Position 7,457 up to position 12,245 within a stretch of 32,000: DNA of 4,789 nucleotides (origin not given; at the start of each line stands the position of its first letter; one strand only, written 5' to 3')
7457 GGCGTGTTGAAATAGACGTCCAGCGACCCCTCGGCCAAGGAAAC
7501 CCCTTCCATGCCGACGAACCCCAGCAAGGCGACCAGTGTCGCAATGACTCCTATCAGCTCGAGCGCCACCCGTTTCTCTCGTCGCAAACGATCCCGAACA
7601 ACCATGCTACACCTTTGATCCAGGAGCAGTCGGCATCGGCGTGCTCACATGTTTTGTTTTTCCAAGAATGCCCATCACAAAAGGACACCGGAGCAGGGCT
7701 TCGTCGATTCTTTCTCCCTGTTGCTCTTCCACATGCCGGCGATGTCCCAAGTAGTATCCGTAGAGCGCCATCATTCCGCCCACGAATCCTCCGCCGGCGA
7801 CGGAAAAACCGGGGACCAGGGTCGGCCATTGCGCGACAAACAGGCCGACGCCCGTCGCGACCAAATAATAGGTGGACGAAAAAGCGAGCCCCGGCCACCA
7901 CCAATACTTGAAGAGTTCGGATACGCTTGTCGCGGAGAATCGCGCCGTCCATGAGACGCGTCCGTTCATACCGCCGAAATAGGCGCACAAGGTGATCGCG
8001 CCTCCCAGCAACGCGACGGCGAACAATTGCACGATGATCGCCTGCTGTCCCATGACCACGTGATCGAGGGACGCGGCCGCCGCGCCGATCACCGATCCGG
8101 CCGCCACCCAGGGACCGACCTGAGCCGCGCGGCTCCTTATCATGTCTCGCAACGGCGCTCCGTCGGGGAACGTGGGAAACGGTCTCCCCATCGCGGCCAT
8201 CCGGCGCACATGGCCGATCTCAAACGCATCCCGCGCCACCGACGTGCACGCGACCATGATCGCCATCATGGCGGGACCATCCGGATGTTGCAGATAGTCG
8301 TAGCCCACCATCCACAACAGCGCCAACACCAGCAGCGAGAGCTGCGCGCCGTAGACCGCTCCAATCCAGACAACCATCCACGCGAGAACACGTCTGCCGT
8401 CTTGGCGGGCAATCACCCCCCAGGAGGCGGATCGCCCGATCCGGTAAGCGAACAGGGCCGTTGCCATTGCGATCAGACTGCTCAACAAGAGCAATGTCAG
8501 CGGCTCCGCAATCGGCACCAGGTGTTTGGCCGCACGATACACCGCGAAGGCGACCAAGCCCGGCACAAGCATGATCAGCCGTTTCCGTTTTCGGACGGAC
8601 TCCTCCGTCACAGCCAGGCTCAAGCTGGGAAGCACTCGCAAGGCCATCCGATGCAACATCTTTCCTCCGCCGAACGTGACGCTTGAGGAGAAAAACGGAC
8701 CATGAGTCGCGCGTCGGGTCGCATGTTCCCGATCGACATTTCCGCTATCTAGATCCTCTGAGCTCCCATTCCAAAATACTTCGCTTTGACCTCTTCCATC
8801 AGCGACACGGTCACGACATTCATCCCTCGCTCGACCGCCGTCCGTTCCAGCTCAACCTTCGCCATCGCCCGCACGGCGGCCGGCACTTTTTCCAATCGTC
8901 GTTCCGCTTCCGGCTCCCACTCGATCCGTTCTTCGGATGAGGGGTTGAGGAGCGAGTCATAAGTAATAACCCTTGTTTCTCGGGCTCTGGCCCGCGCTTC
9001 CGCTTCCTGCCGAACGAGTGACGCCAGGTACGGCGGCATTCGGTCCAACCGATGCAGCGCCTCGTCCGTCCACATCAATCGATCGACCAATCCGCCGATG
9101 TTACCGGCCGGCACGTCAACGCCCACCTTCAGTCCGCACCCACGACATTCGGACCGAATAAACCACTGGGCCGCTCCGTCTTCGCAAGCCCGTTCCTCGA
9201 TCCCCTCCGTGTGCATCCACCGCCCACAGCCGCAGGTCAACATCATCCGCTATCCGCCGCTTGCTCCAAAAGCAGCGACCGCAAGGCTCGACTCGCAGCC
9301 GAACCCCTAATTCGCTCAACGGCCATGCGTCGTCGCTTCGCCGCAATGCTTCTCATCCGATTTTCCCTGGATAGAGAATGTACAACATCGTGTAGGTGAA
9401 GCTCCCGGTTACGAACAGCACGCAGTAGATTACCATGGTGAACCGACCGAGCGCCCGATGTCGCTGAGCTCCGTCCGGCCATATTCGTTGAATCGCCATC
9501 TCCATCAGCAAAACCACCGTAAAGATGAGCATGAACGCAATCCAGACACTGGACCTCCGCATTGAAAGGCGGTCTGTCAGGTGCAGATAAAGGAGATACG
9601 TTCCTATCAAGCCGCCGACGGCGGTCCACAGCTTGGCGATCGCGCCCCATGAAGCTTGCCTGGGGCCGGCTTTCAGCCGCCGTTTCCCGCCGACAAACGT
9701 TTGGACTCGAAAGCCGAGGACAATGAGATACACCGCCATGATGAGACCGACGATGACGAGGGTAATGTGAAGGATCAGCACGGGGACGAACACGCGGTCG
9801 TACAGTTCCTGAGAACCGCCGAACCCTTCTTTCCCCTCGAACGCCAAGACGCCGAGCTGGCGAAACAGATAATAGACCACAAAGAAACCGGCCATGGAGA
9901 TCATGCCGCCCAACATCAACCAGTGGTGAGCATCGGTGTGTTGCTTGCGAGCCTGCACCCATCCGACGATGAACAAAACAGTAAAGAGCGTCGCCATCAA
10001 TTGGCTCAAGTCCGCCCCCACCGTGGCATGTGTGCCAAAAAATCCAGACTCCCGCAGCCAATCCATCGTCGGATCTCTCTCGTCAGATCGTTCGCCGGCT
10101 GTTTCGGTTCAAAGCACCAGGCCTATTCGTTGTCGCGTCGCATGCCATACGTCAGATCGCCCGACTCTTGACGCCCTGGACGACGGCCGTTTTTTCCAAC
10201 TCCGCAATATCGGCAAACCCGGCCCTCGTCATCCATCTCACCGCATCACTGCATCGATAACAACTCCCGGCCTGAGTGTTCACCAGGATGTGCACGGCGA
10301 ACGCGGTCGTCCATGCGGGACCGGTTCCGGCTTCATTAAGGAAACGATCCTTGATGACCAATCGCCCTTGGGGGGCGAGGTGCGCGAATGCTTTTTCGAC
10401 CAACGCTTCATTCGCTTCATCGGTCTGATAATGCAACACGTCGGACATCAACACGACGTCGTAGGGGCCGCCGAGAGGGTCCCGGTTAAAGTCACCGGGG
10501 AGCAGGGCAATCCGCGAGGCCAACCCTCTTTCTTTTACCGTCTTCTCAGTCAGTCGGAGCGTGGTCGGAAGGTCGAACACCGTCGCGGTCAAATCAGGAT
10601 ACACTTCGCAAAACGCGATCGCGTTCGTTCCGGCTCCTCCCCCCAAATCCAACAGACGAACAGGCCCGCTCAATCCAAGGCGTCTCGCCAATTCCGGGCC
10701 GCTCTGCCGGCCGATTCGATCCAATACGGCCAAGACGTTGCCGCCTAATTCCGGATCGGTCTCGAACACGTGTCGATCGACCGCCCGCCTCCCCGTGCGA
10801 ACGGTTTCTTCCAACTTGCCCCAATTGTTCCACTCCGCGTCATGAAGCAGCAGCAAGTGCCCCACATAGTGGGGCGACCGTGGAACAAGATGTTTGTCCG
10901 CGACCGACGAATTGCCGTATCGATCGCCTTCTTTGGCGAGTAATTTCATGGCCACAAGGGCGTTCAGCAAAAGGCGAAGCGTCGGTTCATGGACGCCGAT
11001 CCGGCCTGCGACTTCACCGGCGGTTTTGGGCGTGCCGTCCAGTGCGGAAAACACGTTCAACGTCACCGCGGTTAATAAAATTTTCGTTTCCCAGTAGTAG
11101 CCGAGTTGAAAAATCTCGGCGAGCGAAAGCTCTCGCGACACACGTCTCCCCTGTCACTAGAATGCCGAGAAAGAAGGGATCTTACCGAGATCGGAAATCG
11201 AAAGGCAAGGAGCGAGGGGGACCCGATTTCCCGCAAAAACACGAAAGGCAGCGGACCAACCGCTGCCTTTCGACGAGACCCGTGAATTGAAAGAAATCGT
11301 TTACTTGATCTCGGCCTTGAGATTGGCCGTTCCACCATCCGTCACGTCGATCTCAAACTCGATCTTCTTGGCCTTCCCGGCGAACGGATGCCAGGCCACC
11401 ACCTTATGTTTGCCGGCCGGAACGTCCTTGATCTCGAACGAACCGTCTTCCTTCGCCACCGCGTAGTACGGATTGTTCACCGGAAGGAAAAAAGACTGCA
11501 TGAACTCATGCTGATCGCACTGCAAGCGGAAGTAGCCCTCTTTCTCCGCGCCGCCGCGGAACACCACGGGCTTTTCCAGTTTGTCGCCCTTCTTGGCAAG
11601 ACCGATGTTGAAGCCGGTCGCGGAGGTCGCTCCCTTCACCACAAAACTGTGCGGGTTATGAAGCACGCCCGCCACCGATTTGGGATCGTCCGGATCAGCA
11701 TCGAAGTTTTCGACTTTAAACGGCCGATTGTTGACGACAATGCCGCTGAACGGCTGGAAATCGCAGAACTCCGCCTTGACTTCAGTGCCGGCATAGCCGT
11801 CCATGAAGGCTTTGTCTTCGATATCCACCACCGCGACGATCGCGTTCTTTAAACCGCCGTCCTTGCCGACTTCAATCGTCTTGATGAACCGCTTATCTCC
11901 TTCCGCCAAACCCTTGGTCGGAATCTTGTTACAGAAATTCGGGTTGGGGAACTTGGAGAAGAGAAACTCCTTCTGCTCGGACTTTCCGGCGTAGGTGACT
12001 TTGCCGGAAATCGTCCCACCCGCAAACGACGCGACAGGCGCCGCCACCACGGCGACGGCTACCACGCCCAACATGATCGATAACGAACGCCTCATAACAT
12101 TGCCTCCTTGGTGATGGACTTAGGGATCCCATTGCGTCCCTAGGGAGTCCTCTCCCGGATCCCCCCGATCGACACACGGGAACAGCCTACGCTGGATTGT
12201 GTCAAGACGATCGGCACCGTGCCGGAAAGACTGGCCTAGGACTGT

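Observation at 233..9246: Coupled operon built around two cytochrome bd-like paralogs, with no CydB and a set of unusual periplasmic partners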

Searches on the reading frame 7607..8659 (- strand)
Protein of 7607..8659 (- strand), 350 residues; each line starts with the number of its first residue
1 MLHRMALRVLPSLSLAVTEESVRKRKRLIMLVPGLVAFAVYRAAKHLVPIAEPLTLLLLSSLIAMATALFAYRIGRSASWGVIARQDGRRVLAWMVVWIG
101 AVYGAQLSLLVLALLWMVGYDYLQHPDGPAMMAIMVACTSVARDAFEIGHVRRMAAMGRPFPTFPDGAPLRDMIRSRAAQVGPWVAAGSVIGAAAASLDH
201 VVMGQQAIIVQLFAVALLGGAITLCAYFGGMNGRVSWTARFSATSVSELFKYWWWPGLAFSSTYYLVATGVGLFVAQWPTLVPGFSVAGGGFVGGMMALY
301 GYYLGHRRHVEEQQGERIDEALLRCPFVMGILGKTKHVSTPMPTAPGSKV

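Call 4: search_protein_families(library=pfam, proteins=[window:7607-8659:-], max_evalue=0.01)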
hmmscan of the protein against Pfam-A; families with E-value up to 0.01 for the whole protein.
window:7607-8659:- (350 aa): 0 families

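Call 5: search_protein_families(library=ncbifam, proteins=[window:7607-8659:-], max_evalue=0.01)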
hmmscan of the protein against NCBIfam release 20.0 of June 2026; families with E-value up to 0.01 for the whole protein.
window:7607-8659:- (350 aa): 0 families

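Call 36: search_protein_families(library=pfam, proteins=[window:7607-8659:-], max_evalue=1)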
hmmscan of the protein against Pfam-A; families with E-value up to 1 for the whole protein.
window:7607-8659:- (350 aa): 0 families

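Call 39: find_homologous_proteins(query=window:7607-8659:-, max_evalue=0.001)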
Query window:7607-8659:- (350 aa): 1021 proteins with E <= 0.001 among 8000 candidates; the best 120 are listed.
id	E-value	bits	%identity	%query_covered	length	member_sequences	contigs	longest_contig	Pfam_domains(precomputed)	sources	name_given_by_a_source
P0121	8.1e-218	740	96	100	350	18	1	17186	-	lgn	-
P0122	7.3e-216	734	95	100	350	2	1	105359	-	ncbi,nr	ncbi:MAG: hypothetical protein NNA31_13025 [Nitrospira sp.]|nr:hypothetical protein [Nitrospira sp.]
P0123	1.7e-191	654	86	100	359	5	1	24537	-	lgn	-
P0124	1.6e-155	535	69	100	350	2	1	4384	-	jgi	jgi:hypothetical protein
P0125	3.1e-155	534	70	100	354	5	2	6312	-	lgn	-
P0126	1.8e-154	532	68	100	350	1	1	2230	-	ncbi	-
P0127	1.0e-151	523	67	100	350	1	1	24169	-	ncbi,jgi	-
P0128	1.3e-151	522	68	100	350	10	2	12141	-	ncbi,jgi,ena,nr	ncbi:MAG: hypothetical protein OEV17_06810 [Nitrospira sp.]|nr:hypothetical protein [Nitrospira sp.]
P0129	2.2e-151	522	67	100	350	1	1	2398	-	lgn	-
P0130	7.1e-151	520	68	100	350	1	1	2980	-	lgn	-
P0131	7.5e-151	520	67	100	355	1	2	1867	-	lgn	-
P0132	7.5e-151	520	68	97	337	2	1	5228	-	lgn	-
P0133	3.5e-150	518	67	100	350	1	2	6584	-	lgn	-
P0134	1.0e-149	516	66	100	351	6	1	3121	-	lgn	-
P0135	1.1e-149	516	66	100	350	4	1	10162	-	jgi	jgi:hypothetical protein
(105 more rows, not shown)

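Call 50: predict_structure(alignment_id=A2)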
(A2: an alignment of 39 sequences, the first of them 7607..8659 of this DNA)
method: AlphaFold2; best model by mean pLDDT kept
length: 350 residues; sequences in the alignment: 39
mean_pLDDT: 75.1   pTM: 0.76
mean pLDDT of the five models: 75.1, 74.6, 72.0, 71.8, 68.6
residues with pLDDT >= 90: 67; 70-90: 190; 50-70: 38; < 50: 55
segments of 3 or more residues with pLDDT < 50: 1-18, 315-350
pLDDT, mean of each block of 10 residues (from residue 1): 42 43 68 80 80 87 93 88 86 86 91 87 79 87 81 72 60 84 94 86 71 90 87 73 77 72 90 86 87 91 78 52 35 33 31
secondary structure, 60 per line:
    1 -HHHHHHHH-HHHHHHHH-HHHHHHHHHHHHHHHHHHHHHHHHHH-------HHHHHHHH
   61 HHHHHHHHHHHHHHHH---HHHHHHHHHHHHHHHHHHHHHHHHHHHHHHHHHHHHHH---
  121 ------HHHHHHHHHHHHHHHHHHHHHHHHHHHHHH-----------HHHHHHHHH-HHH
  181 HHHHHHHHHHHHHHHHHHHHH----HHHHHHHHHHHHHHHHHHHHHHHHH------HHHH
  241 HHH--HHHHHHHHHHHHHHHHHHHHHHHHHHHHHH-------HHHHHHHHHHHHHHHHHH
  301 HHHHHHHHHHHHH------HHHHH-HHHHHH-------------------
elements in order: H2-9 H11-18 H20-45 H53-76 H80-117 H127-156 H168-176 H178-201 H206-230 H237-243 H246-275 H283-313 H320-324 H326-331

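Call 53: fold_search(model_id=the predicted structure, library=pdb)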
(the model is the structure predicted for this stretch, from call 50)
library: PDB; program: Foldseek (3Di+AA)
matches with E <= 10: 221; with E <= 0.001: 0
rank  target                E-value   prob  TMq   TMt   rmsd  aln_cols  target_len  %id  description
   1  9okf                  1.7e-01  0.30  0.19  0.15  22.1       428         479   13  Cryo-EM structure of human SV2A in the apo state (released 2025-12-10)
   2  5k7v_A                3.7e-01  0.28  0.18  0.20  18.4       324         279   12  Computational Design of Self-Assembling Cyclic Protein Homooligomers (released 2017-04-12)
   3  8qcy                  4.3e-01  0.20  0.20  0.18  20.7       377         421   14  Cryo-EM structure of the outward-facing FLVCR2 (released 2024-04-17)
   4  6ob6_B                5.3e-01  0.20  0.20  0.20  20.4       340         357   11  Human equilibrative nucleoside transporter-1, S-(4-nitrobenzyl)-6-thioinosine bound, merohedrally twinned (released 2019-07-03)
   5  6ob6_A                5.8e-01  0.25  0.24  0.23  19.5       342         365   12  Human equilibrative nucleoside transporter-1, S-(4-nitrobenzyl)-6-thioinosine bound, merohedrally twinned (released 2019-07-03)
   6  3v8g_B                7.4e-01  0.11  0.16  0.14  20.3       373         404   10  Crystal structure of an asymmetric trimer of a glutamate transporter homologue (GltPh) (released 2012-02-15)
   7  9ly2_R                8.0e-01  0.14  0.17  0.17  23.2       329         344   13  A Cryo-EM structure of LA-PTH-PTH1R-V2RT-Beta-arrestin1 complex (state 1 conformation) (released 2026-03-04)
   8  8ubw                  8.0e-01  0.12  0.18  0.16  20.8       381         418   14  Choline-bound FLVCR1 (released 2024-03-27)
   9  6x01_A                8.0e-01  0.08  0.14  0.13  22.0       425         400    9  Crystal structure of the GltPh V216C-A391C mutant cross-linked in outward-facing state (released 2021-02-17)
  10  9okg                  8.7e-01  0.11  0.17  0.14  21.3       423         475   11  Cryo-EM structure of human SV2A in complex with levetiracetam (released 2025-12-10)
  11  7ngh_A                9.1e-01  0.08  0.14  0.12  24.1       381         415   12  Structure of glutamate transporter homologue in complex with Sybody (released 2021-09-15)
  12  7x1w_B                9.9e-01  0.06  0.13  0.09  24.9       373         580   14  Cryo-EM structure of human ABCD1 E630Q in the presence of ATP in inward-facing state (released 2023-03-22)
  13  9pc9                  1.1e+00  0.10  0.17  0.15  21.8       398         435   12  Structure of Synaptic Vesicle Protein 2A Bound to UCB7361 (released 2025-09-10)
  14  7wiw_A                1.1e+00  0.07  0.14  0.10  23.6       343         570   16  Cryo-EM structure of Mycobacterium tuberculosis irtAB complexed with ATP in an occluded conformation (released 2023-01-25)
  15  4dji_A                1.2e+00  0.06  0.14  0.11  24.7       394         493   13  Structure of glutamate-GABA antiporter GadC (released 2012-03-14)
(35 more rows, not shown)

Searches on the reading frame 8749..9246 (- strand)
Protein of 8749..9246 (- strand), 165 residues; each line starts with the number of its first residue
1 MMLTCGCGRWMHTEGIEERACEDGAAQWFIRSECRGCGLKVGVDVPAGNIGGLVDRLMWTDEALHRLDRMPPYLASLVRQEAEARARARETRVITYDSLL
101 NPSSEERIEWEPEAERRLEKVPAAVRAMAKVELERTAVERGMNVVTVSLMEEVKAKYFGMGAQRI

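Call 4: search_protein_families(library=pfam, proteins=[window:8749-9246:-], max_evalue=0.01)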
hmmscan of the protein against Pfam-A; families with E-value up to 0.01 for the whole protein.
window:8749-9246:- (165 aa): 1 family
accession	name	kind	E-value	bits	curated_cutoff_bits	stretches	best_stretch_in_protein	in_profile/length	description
PF08369.16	PCP_red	-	8.5e-22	77.4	32.5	2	110-154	1-45/45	Proto-chlorophyllide reductase 57 kD subunit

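Call 5: search_protein_families(library=ncbifam, proteins=[window:8749-9246:-], max_evalue=0.01)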
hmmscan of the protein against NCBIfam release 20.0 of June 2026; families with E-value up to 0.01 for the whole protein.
window:8749-9246:- (165 aa): 3 families
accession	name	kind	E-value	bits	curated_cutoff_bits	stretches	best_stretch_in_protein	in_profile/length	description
NF002789.0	PRK02910.1-3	equivalog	3.8e-12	45.8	509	2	102-156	478-532/535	ferredoxin:protochlorophyllide reductase (ATP-dependent) subunit B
TIGR01278.1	DPOR_BchB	equivalog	1.1e-11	44.3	490.35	1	103-156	457-510/512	ferredoxin:protochlorophyllide reductase (ATP-dependent) subunit B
NF002790.0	PRK02910.1-4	equivalog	8.4e-06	24.7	912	1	103-157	474-528/530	ferredoxin:protochlorophyllide reductase (ATP-dependent) subunit B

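Call 83: search_protein_families(library=pfam, proteins=[window:8749-9246:-], max_evalue=10)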
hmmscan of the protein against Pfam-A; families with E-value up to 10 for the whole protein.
window:8749-9246:- (165 aa): 1 family
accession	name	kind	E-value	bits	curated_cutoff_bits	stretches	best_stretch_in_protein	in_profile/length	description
PF08369.16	PCP_red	-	8.5e-22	77.4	32.5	2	110-154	1-45/45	Proto-chlorophyllide reductase 57 kD subunit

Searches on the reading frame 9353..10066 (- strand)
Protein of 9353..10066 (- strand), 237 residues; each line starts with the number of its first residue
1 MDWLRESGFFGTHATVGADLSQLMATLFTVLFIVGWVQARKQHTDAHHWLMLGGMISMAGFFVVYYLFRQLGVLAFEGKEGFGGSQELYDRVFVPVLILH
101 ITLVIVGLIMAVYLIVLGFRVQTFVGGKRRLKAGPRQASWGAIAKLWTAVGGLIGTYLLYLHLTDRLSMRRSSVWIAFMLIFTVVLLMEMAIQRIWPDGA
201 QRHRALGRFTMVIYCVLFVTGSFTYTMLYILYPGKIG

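Call 4: search_protein_families(library=pfam, proteins=[window:9353-10066:-], max_evalue=0.01)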
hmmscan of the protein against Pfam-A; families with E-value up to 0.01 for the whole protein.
window:9353-10066:- (237 aa): 2 families
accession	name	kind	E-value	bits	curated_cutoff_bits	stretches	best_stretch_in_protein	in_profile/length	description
PF04238.17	DUF420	-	5.8e-20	72.3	30.5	2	20-154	4-125/130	Protein of unknown function (DUF420)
PF04657.19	DMT_YdcZ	-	0.006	17.3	24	1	21-75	37-94/140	Putative inner membrane exporter, YdcZ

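Call 5: search_protein_families(library=ncbifam, proteins=[window:9353-10066:-], max_evalue=0.01)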
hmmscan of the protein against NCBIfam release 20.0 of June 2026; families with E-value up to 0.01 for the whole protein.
window:9353-10066:- (237 aa): 0 families

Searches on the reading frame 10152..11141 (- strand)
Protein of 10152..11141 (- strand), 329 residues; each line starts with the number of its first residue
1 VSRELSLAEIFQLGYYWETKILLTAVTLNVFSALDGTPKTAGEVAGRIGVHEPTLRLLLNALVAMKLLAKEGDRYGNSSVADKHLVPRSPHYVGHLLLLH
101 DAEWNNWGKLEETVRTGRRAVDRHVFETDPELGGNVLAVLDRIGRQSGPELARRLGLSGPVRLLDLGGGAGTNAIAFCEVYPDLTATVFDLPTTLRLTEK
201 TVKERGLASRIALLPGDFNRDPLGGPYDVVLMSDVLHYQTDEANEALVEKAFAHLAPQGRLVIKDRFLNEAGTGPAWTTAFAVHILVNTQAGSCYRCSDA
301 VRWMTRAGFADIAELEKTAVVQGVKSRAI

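Call 4: search_protein_families(library=pfam, proteins=[window:10152-11141:-], max_evalue=0.01)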
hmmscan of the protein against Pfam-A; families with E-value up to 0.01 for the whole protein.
window:10152-11141:- (329 aa): 13 families
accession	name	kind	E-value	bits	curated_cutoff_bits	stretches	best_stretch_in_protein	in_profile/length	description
PF00891.24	Methyltransf_2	-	7.5e-20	71.6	22.3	1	140-309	43-209/210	O-methyltransferase domain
PF08100.18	Dimerisation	-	1.7e-12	47.4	25.6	1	14-85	14-91/93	O-methyltransferase dimerisation domain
PF13489.12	Methyltransf_23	-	6.2e-11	42.7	27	1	157-312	20-162/164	Methyltransferase domain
PF08242.18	Methyltransf_12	-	1.8e-09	38.7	30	1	164-261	1-98/98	Methyltransferase domain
PF13649.12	Methyltransf_25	-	4.4e-09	37.4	27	1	164-259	2-97/97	Methyltransferase domain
PF05175.20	MTS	-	1.6e-07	31.5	23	1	162-263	34-138/170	Methyltransferase small domain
PF09339.16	HTH_IclR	-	4.5e-05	23.6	22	0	27-71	5-51/52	IclR helix-turn-helix domain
PF08241.18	Methyltransf_11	-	8.6e-05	23.5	21.2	1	164-263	1-95/95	Methyltransferase domain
PF13847.12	Methyltransf_31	-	0.00012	22.3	27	1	161-265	5-111/145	Methyltransferase domain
PF10294.15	Methyltransf_16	-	0.00068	19.9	21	1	160-239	47-133/174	Lysine methyltransferase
PF12840.13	HTH_20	-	0.0012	19.2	27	0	26-68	5-48/51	Helix-turn-helix domain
PF12802.13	MarR_2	-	0.0013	19.3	27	0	24-73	4-55/61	MarR family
PF09445.16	Methyltransf_15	-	0.0052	16.8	22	1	163-220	4-60/165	RNA cap guanine-N2 methyltransferase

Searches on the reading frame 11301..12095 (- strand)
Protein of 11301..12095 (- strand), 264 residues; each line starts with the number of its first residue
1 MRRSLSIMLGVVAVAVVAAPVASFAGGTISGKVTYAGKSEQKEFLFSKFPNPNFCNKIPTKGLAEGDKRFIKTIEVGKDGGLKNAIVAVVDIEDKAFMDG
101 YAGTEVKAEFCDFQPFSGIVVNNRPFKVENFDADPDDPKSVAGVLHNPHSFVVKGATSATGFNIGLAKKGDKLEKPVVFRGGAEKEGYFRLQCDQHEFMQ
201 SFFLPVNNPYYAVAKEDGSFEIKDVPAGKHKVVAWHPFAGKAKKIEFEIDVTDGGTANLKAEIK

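Call 5: search_protein_families(library=ncbifam, proteins=[window:11301-12095:-], max_evalue=0.01)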
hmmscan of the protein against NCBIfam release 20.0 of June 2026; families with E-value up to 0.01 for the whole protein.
window:11301-12095:- (264 aa): 0 families

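Call 36: search_protein_families(library=pfam, proteins=[window:11301-12095:-], max_evalue=1)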
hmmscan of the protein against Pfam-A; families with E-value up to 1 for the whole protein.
window:11301-12095:- (264 aa): 5 families
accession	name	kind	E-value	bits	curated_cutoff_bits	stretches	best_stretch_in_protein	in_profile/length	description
PF14686.12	fn3_3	-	0.0001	22.4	24.4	1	210-259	27-75/75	Polysaccharide lyase family 4, domain II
PF13620.12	CarboxypepD_reg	-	0.0053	17.5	32.3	1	210-260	30-78/82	Carboxypeptidase regulatory-like domain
PF09430.16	EMC7_beta-sandw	-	0.006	17.2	26.6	1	210-237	21-48/122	ER membrane protein complex subunit 7, beta-sandwich domain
PF13715.12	CarbopepD_reg_2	-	0.11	12.9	32.2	1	212-257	28-70/88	CarboxypepD_reg-like domain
PF23896.1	DUF7244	-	0.2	12.2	27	1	206-224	18-36/57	Domain of unknown function (DUF7244)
